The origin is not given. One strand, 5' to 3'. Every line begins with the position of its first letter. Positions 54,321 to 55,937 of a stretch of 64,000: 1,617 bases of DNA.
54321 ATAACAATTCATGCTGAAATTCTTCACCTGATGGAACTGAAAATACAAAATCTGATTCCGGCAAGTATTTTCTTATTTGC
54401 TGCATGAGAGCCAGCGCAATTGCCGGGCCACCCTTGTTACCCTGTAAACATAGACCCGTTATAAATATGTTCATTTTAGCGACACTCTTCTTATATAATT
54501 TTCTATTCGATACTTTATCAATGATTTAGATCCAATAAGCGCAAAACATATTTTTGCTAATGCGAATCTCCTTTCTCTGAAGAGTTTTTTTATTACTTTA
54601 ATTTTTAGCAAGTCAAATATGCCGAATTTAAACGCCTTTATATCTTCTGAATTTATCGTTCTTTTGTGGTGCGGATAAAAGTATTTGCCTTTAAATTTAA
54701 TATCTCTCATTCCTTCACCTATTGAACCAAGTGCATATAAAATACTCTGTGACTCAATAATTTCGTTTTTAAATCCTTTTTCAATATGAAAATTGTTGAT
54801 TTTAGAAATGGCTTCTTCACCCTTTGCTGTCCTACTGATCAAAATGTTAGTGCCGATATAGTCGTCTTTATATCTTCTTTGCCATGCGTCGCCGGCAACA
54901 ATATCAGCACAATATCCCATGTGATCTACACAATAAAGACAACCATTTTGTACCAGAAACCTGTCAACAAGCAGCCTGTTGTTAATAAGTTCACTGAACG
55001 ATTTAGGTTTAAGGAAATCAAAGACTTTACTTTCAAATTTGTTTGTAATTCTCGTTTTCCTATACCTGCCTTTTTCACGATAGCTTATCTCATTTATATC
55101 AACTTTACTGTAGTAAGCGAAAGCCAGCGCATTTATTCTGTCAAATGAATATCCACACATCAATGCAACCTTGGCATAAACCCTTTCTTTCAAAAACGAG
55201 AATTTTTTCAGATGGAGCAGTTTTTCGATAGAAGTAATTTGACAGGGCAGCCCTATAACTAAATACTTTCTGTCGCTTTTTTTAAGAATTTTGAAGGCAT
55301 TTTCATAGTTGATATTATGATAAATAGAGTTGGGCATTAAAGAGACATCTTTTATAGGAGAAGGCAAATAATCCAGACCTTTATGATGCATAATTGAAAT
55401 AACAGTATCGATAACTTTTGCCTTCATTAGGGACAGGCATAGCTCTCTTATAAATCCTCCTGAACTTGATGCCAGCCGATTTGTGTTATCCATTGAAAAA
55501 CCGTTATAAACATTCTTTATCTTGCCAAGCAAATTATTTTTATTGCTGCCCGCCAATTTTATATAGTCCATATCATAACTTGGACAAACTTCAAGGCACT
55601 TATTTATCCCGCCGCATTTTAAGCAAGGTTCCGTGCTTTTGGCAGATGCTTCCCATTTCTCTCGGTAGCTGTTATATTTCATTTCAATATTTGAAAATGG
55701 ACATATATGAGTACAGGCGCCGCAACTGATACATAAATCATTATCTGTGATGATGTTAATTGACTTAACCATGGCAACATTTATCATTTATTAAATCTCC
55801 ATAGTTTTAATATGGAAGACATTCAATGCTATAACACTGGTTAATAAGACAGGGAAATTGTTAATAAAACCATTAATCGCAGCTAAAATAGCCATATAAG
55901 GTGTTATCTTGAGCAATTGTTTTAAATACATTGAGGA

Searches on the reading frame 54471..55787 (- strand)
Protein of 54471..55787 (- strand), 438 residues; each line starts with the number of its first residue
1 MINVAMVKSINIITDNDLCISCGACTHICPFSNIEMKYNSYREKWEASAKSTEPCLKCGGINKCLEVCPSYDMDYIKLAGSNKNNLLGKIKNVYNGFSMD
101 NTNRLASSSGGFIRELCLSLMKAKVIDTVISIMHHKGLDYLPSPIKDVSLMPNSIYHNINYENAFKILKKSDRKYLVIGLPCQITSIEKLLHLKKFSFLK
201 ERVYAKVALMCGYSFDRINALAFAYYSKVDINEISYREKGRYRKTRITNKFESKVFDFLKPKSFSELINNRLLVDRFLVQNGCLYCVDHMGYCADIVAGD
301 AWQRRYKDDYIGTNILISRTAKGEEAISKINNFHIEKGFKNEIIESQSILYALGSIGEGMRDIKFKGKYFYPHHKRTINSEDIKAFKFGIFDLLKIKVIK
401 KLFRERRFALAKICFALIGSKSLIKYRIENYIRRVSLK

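Call 70: search_protein_families(library=pfam, proteins=[window:54471-55787:-], max_evalue=0.0001)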
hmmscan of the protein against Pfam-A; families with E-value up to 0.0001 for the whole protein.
window:54471-55787:- (438 aa): 6 families
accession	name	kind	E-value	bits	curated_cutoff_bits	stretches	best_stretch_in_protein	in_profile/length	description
PF04432.18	FrhB_FdhB_C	-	2e-20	73.7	23.3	1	173-331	2-137/150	Coenzyme F420 hydrogenase/dehydrogenase, beta subunit C terminus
PF13237.11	Fer4_10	-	1.2e-07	32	25.5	1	12-69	2-53/53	4Fe-4S dicluster domain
PF13187.11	Fer4_9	-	1.8e-06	28.3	27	1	19-70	2-49/52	4Fe-4S dicluster domain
PF12838.12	Fer4_7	-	2.4e-06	28.3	27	1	19-70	2-50/52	4Fe-4S dicluster domain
PF13183.11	Fer4_8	-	3e-05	24.9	27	0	17-70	3-66/68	4Fe-4S dicluster domain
PF00037.32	Fer4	-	3.8e-05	23.8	21.1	1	13-34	2-23/24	4Fe-4S binding domain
